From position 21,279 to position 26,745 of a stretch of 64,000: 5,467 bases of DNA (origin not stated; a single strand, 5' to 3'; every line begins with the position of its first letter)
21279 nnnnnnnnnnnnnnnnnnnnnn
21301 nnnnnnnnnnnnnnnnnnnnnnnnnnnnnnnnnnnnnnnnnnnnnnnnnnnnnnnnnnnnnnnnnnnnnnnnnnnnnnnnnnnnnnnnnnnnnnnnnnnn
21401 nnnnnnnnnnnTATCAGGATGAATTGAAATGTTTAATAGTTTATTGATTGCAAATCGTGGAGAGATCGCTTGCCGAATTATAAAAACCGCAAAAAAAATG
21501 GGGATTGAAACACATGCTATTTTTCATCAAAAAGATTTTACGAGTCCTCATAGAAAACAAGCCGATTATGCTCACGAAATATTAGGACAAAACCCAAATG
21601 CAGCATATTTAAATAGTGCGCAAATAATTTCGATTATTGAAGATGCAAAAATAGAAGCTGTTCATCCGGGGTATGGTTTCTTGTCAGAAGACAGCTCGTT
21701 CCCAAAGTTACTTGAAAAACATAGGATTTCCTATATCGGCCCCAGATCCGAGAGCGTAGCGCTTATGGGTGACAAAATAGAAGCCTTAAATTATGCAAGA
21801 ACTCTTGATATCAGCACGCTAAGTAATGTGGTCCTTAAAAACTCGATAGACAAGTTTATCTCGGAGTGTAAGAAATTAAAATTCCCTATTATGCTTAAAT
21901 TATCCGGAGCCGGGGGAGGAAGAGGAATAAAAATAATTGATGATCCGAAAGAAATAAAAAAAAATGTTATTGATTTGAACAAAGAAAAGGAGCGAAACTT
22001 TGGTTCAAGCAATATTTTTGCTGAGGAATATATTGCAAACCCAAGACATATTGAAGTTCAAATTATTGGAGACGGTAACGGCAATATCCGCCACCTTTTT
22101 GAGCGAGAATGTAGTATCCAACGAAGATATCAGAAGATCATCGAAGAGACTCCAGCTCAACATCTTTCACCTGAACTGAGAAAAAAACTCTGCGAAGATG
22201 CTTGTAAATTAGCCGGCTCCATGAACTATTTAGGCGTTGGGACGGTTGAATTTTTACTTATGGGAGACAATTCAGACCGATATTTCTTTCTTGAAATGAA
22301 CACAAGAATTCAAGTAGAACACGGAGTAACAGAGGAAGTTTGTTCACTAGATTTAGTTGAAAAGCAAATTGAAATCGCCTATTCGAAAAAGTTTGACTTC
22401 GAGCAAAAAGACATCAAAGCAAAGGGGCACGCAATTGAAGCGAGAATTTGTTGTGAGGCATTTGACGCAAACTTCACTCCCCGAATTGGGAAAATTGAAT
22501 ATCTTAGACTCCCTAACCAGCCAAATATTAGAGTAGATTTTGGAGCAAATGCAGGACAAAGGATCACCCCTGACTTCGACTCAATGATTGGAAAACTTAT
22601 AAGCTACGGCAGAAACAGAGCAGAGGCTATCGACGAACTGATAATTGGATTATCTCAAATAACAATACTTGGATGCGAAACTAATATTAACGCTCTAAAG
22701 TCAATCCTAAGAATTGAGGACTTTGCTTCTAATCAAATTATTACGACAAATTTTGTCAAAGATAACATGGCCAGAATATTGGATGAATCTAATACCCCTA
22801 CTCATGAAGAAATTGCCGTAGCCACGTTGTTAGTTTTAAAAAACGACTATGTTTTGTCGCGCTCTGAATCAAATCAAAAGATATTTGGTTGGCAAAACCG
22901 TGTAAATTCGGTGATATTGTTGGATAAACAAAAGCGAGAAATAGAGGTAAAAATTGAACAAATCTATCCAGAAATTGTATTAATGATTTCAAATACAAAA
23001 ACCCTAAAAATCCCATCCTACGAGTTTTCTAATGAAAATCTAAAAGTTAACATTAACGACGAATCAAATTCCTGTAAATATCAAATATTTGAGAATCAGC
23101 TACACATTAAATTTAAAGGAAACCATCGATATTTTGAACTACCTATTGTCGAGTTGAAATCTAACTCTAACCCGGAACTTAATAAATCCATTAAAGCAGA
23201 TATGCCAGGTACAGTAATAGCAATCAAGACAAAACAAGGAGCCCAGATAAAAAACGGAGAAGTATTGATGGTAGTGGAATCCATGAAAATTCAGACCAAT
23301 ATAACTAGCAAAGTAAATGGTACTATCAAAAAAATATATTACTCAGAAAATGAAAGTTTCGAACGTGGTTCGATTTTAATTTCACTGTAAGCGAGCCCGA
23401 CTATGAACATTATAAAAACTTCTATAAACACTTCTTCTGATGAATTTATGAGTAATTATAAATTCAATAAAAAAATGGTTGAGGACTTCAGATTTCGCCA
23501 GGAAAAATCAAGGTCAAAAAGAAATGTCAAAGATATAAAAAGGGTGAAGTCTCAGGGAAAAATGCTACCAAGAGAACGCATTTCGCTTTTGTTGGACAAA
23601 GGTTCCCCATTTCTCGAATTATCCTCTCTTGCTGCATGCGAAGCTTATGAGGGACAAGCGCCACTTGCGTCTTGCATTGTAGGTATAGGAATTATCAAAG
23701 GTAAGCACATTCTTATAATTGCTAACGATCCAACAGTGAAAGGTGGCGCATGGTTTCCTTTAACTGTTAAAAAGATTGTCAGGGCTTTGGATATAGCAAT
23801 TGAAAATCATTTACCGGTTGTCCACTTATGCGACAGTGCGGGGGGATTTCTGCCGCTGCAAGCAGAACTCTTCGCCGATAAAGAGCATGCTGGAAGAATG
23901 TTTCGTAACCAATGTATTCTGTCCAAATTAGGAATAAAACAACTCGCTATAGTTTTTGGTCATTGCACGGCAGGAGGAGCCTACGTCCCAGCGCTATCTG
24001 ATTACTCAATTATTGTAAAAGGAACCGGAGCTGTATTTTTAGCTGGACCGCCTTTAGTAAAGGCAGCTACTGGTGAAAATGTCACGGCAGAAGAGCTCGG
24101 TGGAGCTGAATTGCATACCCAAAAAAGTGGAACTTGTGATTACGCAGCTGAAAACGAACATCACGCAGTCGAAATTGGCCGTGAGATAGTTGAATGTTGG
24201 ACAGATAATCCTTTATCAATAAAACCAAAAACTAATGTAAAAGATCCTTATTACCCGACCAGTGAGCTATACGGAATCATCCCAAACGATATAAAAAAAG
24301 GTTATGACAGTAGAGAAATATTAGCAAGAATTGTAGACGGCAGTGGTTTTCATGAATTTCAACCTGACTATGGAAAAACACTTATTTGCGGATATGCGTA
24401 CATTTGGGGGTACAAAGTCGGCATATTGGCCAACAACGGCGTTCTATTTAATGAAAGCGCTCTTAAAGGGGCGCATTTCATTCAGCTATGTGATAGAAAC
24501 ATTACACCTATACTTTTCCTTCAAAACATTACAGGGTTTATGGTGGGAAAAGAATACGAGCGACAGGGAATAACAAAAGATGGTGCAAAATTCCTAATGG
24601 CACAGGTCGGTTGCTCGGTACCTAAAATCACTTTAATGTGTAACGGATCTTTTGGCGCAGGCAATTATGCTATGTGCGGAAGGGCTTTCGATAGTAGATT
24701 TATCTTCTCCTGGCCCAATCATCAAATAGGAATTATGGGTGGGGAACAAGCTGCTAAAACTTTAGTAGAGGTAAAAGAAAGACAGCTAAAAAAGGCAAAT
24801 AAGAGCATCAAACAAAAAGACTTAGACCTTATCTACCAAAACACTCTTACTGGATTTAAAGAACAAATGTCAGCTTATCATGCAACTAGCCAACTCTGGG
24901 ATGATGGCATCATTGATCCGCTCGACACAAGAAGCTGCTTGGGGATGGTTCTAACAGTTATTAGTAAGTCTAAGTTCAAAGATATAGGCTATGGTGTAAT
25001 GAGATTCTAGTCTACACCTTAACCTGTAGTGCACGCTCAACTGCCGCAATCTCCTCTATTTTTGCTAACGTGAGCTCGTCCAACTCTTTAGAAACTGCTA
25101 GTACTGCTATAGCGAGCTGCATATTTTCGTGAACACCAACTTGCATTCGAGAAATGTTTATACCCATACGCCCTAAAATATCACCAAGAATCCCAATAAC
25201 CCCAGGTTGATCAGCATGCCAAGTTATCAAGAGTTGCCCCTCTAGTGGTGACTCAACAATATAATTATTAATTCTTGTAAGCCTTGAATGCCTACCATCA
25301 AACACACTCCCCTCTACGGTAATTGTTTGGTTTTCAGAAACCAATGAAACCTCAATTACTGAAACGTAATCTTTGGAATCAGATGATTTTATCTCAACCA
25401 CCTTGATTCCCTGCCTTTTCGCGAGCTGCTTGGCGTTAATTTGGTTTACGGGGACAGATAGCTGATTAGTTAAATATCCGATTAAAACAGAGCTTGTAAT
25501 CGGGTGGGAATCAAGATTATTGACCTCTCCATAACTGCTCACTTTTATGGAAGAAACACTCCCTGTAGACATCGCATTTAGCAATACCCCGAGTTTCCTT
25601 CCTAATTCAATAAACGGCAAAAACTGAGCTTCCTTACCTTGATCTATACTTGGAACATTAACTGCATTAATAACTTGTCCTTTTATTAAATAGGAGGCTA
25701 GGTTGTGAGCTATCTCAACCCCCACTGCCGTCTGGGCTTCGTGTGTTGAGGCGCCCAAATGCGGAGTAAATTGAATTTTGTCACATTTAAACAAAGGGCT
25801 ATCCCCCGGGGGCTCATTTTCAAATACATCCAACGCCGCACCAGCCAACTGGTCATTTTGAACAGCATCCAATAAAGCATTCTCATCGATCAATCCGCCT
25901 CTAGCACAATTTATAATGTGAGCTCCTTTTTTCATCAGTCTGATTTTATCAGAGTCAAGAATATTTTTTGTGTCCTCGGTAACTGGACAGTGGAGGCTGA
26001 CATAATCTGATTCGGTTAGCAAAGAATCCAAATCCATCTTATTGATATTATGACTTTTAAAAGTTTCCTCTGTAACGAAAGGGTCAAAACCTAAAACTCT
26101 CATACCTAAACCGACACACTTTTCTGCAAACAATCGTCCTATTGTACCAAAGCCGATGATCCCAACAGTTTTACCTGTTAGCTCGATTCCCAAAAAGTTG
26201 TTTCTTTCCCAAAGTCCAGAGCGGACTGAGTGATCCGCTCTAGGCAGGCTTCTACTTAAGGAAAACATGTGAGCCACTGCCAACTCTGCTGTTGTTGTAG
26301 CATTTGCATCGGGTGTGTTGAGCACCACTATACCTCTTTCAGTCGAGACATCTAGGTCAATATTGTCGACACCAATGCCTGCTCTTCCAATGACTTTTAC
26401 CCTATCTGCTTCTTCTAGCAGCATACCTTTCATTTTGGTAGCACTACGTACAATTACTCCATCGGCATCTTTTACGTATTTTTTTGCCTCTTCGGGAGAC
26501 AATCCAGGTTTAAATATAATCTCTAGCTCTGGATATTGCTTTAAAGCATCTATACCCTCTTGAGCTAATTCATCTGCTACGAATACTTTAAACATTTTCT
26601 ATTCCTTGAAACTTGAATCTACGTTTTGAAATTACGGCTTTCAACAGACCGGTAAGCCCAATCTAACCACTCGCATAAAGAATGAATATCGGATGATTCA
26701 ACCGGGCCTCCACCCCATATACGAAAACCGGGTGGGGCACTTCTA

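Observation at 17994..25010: NorQ/NorD (CbbQ/CbbO)-type AAA+/VWA activase pair in a tight operon with an MCC-type biotin-dependent acyl-CoA carboxylase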

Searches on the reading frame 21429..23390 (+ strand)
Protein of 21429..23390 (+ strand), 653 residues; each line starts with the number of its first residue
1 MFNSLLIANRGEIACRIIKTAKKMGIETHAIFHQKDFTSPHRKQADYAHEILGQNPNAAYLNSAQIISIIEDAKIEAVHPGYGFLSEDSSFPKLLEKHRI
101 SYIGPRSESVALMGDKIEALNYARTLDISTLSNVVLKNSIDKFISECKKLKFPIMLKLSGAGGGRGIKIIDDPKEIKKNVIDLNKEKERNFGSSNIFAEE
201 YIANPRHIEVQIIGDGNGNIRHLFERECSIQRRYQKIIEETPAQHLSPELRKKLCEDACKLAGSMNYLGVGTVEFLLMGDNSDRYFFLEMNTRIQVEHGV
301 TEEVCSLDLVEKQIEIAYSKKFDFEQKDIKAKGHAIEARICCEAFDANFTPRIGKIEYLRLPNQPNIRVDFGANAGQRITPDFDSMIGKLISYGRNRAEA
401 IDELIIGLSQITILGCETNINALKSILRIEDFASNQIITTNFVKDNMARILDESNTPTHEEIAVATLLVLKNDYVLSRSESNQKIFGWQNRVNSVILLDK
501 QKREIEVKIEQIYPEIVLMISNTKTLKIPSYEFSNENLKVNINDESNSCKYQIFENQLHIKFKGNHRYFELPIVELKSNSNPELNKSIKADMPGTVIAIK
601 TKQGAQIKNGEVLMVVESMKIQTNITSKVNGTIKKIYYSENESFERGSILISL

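Call 3: search_protein_families(library=pfam, proteins=[window:21429-23390:+])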
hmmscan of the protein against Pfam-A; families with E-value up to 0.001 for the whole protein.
window:21429-23390:+ (653 aa): 7 families
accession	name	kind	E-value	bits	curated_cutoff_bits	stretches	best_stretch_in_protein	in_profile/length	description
PF02786.22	CPSase_L_D2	-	3.4e-53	180.7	19.8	1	115-321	1-207/211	Carbamoyl-phosphate synthase L chain, ATP binding domain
PF00289.28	Biotin_carb_N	-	1.5e-35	122.5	25.5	1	1-109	1-109/110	Biotin carboxylase, N-terminal domain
PF02785.25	Biotin_carb_C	-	4.8e-29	101.1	32.4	1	337-444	1-107/108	Biotin carboxylase C-terminal domain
PF00364.28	Biotin_lipoyl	-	5.4e-14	52.2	22.1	1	587-652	2-72/73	Biotin-requiring enzyme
PF07478.18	Dala_Dala_lig_C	-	7.4e-08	32.6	24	1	140-292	25-174/204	D-ala D-ala ligase C-terminus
PF02222.28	ATP-grasp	-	1.3e-07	31.9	27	1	126-280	6-152/179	ATP-grasp domain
PF13533.13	Biotin_lipoyl_2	-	3.1e-05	24.1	29.8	0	588-616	3-31/32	Biotin-lipoyl like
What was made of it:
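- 21429..23390 (+): Biotin carboxylase fused to BCCP (alpha subunit, 653 aa), with the biotinylation motif ESMKI. Pfam Biotin_carb_N, CPSase_L_D2, Biotin_carb_C and Biotin_lipoyl (call 3).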

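Call 4: search_protein_families(library=ncbifam, proteins=[window:21429-23390:+])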
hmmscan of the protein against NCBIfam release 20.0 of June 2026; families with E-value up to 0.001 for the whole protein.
window:21429-23390:+ (653 aa): 44 families (the best 25 are shown)
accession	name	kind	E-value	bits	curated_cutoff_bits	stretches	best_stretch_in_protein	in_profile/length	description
NF009554.0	PRK12999.1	equivalog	1.2e-157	526.7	965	2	2-449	5-458/1147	pyruvate carboxylase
TIGR02712.1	urea_carbox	equivalog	1.8e-141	473.1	1303.85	2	2-441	1-438/1201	urea carboxylase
NF006367.0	PRK08591.1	subfamily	1.1e-138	462.8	597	1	1-448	1-446/451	acetyl-CoA carboxylase biotin carboxylase subunit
NF006406.0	PRK08654.1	equivalog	2.2e-136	455.3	739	1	1-460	1-456/499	acetyl-CoA carboxylase biotin carboxylase subunit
TIGR01235.1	pyruv_carbox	equivalog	2.4e-133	446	1114.45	2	5-445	2-450/1143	pyruvate carboxylase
TIGR00514.1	accC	equivalog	4.8e-131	437.7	626.5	1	1-445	1-443/449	acetyl-CoA carboxylase biotin carboxylase subunit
NF004085.0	PRK05586.1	equivalog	2.9e-129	431.9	723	1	1-448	1-446/448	acetyl-CoA carboxylase biotin carboxylase subunit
NF005525.0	PRK07178.1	equivalog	8.5e-122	407.1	768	1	1-465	1-460/471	acetyl-CoA carboxylase biotin carboxylase subunit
NF009471.0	PRK12833.1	equivalog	3.7e-121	404.9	686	1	3-460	6-461/467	acetyl-CoA carboxylase biotin carboxylase subunit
NF006287.0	PRK08463.1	equivalog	5.2e-114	381.7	775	1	1-461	1-459/479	acetyl-CoA carboxylase subunit A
NF006286.0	PRK08462.1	equivalog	9.9e-111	370.7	740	1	3-445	5-443/445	acetyl-CoA carboxylase biotin carboxylase subunit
NF006761.0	PRK09282.1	domain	7.2e-15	54.5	402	1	532-652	470-588/591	pyruvate carboxylase subunit B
TIGR01205.1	D_ala_D_alaTIGR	subfamily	1.2e-14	54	245.65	1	71-292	65-285/318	D-alanine--D-alanine ligase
NF002527.0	PRK01966.1-3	equivalog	2.8e-12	46.5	310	1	52-292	60-296/332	D-alanine--D-alanine ligase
NF002378.0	PRK01372.1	subfamily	2e-11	43.1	243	1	82-293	67-270/305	D-alanine--D-alanine ligase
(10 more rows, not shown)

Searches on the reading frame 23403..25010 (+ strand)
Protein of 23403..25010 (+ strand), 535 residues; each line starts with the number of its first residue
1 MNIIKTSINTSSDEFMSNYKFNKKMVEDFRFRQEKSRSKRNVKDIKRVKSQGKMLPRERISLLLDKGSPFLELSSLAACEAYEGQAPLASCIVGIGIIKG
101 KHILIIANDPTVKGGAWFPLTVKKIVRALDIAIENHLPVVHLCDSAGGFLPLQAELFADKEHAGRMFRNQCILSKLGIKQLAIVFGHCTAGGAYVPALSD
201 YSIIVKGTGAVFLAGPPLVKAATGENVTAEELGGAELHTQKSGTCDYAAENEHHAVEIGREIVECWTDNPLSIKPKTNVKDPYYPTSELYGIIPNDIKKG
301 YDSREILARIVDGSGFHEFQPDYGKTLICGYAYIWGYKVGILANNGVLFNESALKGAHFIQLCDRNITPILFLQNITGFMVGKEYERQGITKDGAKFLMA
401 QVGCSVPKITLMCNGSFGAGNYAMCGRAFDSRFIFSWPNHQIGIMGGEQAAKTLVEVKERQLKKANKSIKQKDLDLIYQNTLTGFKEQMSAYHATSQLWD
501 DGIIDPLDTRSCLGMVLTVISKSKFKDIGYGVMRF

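Call 3: search_protein_families(library=pfam, proteins=[window:23403-25010:+])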
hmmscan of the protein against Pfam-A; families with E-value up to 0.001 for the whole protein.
window:23403-25010:+ (535 aa): 2 families
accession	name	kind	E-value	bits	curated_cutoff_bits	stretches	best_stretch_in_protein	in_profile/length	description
PF01039.27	Carboxyl_trans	-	3e-130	435.6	22.3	1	49-522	3-480/493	Carboxyl transferase domain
PF03255.19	ACCA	-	8.1e-07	28.9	23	0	115-201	126-209/310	Acetyl co-enzyme A carboxylase carboxyltransferase-like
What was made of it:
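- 23403..25010 (+): MCC-beta-type carboxyltransferase (535 aa). Pfam Carboxyl_trans at 3e-130 (call 3).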

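Call 4: search_protein_families(library=ncbifam, proteins=[window:23403-25010:+])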
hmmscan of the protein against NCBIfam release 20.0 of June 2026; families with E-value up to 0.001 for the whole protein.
window:23403-25010:+ (535 aa): 7 families
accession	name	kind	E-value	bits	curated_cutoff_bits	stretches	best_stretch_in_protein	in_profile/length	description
TIGR01117.1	mmdA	subfamily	5.6e-88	296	998.8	1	25-522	2-497/512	methylmalonyl-CoA decarboxylase subunit alpha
NF041504.1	AccA_sub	subfamily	1.3e-08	34.6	300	1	93-200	43-155/257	carboxyltransferase subunit alpha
NF004344.0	PRK05724.1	equivalog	4.9e-06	26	357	0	118-201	133-213/319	acetyl-CoA carboxylase carboxyltransferase subunit alpha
TIGR03133.1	malonate_beta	equivalog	8.6e-05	21.9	278.15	1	57-225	9-185/274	biotin-independent malonate decarboxylase subunit beta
NF005530.0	PRK07189.1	equivalog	0.00011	21.4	228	1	57-224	19-194/303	biotin-independent malonate decarboxylase subunit beta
TIGR00513.1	accA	equivalog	0.00022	20.7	319.3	0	119-200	134-212/321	acetyl-CoA carboxylase carboxyl transferase subunit alpha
NF008971.0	PRK12319.1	equivalog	0.00062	19.4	406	0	92-203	57-162/256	acetyl-CoA carboxylase carboxyl transferase subunit alpha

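Call 38: search_solved_structures(query=window:23403-25010:+, max_evalue=1e-30)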
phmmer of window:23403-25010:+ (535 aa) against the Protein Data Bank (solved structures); distinct sequences matched with E-value up to 1e-30: 40.
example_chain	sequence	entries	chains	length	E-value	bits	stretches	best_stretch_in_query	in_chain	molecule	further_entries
9tps_A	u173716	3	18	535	5.9e-173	579.6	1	4-534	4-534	Propionyl CoA carboxylase beta subunit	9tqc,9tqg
8j4z_J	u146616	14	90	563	2.1e-168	564.6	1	11-534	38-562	Methylcrotonoyl-CoA carboxylase beta chain, mitochondrial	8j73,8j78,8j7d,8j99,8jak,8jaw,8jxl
4q0g_A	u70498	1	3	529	6.5e-166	556.3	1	40-534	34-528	Probable acetyl-/propionyl-CoA carboxylase (Beta subunit) AccD1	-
3u9r_B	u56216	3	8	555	1.6e-163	548.5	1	2-534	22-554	Methylcrotonyl-CoA carboxylase, beta-subunit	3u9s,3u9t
9yx0_G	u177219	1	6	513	1e-160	539.2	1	47-534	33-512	Carboxyl transferase domain protein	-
8rth_B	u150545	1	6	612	5.5e-149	500.5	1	7-533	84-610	methylcrotonoyl-CoA carboxylase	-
5ikl_B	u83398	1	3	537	1e-141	476.5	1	4-535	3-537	Geranyl-CoA carboxylase, beta-subunit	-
8f41_B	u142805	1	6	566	1.8e-141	475.7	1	49-515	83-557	3-methylcrotonyl-CoA carboxylase, beta-subunit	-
8f3d_A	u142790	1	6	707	2.3e-141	475.3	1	49-516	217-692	3-methylcrotonyl-CoA carboxylase beta-subunit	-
1vrg_A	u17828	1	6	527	1.5e-72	248.3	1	41-520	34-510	propionyl-CoA carboxylase, beta subunit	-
1on3_A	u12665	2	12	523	1.7e-66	228.3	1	43-519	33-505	Methylmalonyl-CoA carboxyltransferase 12S subunit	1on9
1x0u_A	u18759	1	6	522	2.5e-66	227.7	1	23-518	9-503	hypothetical methylmalonyl-CoA decarboxylase alpha subunit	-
9t97_D5a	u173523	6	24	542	3.2e-66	227.4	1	21-521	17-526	Propionyl-CoA carboxylase beta chain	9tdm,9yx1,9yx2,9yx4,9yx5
2a7s_A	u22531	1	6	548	3.2e-66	227.4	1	29-522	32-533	Probable propionyl-CoA carboxylase beta chain 5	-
7w5u_A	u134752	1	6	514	4.6e-66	226.8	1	30-520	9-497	Acetyl-CoA carboxylase complex, beta-chain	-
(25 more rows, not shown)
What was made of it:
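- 23403..25010 (+): The best PDB matches are 9tps (deposited as a propionyl-CoA carboxylase beta subunit, 5.9e-173), then MCC beta chains and Mtb AccD1, with GCC weaker (call 38).
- On MCC/GCC-type biotin-dependent acyl-CoA carboxylase: PDB MCC beta at 2e-168 and 1.6e-163, GCC at 1e-141 (calls 3, 38).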

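Call 50: list_cluster_members(proteins=[P0001, window:23403-25010:+, window:16077-17309:-, window:18777-19583:+])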
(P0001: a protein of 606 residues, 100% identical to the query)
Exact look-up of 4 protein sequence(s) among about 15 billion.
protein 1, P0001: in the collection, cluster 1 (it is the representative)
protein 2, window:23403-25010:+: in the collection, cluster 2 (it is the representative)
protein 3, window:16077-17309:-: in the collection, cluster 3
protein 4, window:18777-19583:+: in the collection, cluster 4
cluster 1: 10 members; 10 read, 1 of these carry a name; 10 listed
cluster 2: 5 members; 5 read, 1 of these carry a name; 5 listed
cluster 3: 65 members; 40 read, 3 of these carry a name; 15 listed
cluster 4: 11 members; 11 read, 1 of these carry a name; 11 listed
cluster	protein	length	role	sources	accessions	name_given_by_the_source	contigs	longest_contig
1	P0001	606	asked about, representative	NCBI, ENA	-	-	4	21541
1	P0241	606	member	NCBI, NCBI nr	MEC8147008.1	MAG: VWA domain-containing protein [Pseudomonadota bacterium] | VWA domain-containing protein [Pseudomonadota bacterium]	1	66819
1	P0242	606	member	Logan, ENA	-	-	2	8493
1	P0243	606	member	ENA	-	-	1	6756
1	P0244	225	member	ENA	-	-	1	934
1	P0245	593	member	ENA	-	-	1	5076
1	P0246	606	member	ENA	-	-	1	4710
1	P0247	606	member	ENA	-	-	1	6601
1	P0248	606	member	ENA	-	-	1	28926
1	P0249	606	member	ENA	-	-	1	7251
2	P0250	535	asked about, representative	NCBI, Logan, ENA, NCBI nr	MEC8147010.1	MAG: carboxyl transferase domain-containing protein [Pseudomonadota bacterium] | carboxyl transferase domain-containing protein [Pseudomonadota bacterium]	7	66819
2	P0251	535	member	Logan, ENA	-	-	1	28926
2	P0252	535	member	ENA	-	-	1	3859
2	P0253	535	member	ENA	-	-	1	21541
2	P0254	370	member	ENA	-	-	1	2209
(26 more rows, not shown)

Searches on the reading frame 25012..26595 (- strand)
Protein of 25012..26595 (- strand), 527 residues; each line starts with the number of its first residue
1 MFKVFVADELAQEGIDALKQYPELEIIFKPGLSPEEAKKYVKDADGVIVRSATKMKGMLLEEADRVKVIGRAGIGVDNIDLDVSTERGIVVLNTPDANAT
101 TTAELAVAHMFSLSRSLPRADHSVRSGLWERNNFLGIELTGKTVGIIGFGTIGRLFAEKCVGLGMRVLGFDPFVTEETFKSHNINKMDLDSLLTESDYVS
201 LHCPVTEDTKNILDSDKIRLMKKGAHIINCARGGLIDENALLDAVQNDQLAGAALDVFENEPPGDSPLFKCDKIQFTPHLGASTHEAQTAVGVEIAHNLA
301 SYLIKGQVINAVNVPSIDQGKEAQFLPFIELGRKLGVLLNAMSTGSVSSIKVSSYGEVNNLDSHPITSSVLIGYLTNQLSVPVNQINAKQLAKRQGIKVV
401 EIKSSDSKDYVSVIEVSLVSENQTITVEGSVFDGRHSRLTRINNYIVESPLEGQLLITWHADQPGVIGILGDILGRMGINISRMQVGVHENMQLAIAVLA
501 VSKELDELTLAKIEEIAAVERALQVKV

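Call 3: search_protein_families(library=pfam, proteins=[window:25012-26595:-])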
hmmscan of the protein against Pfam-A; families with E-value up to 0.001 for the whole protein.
window:25012-26595:- (527 aa): 4 families
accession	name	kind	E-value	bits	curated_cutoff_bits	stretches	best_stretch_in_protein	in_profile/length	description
PF02826.25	2-Hacid_dh_C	-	2.5e-60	203.3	25.1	1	107-281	1-178/178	D-isomer specific 2-hydroxyacid dehydrogenase, NAD binding domain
PF00389.36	2-Hacid_dh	-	4.1e-34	117.6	24.6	1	4-313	1-134/134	D-isomer specific 2-hydroxyacid dehydrogenase, catalytic domain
PF19304.4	PGDH_inter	-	3.1e-24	85.8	27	1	327-443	4-119/119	D-3-phosphoglycerate dehydrogenase intervening domain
PF01842.31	ACT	-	1.4e-05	25.2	27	1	457-517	4-65/66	ACT domain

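Call 4: search_protein_families(library=ncbifam, proteins=[window:25012-26595:-])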
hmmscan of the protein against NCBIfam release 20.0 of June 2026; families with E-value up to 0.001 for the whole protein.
window:25012-26595:- (527 aa): 24 families
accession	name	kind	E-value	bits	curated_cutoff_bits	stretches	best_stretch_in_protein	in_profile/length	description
TIGR01327.1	PGDH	equivalog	4.3e-176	586.7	454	1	3-526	1-524/525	phosphoglycerate dehydrogenase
NF008759.0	PRK11790.1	equivalog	1e-76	258.3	404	1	3-342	13-356/410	phosphoglycerate dehydrogenase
NF009714.1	PRK13243.1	equivalog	2.6e-72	243.9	455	1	3-308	4-317/332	glyoxylate reductase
NF005069.0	PRK06487.1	equivalog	6.4e-54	183.2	448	1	33-312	38-319/320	2-hydroxyacid dehydrogenase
NF011938.0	PRK15409.1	equivalog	9.5e-50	169.4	492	1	32-313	31-319/324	glyoxylate/hydroxypyruvate reductase GhrB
NF006263.0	PRK08410.1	equivalog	5.6e-45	154.1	389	1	7-304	8-308/311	D-2-hydroxyacid dehydrogenase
NF041369.1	Dhydh_Halo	equivalog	1.2e-44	152.8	400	1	61-310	55-302/305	D-2-hydroxyacid dehydrogenase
NF005387.0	PRK06932.1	equivalog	3.8e-42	144.4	492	1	33-304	34-311/314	2-hydroxyacid dehydrogenase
NF005750.0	PRK07574.1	equivalog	1.5e-40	139.5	329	1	35-295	82-349/386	NAD-dependent formate dehydrogenase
NF001309.0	PRK00257.1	equivalog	9.9e-39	133.4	434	1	38-282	32-257/379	4-phosphoerythronate dehydrogenase PdxB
NF000492.1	vanH_gen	exception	2.1e-36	125.6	540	1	62-261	63-255/312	D-lactate dehydrogenase VanH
NF006374.0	PRK08605.1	subfamily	7.1e-32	110.8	356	1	39-262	41-267/332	D-lactate dehydrogenase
NF000371.1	vanH_Agroup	exception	1e-29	103.8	700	1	64-261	70-260/322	VanH-A/VanH-Pt family D-lactate dehydrogenase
NF009127.0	PRK12480.1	equivalog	1.1e-29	103.4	579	1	32-262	34-265/330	D-lactate dehydrogenase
NF000128.1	vanH-Sc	exception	4.3e-29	101.7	650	1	66-261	87-275/337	D-lactate dehydrogenase VanH-Sc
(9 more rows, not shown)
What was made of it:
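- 25012..26595 (-): serA, convergent with the carboxyltransferase gene and 1 nt from it. It marks the end of the string and serves as a control for housekeeping synteny. NCBIfam PGDH equivalog at 4e-176 (call 4).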
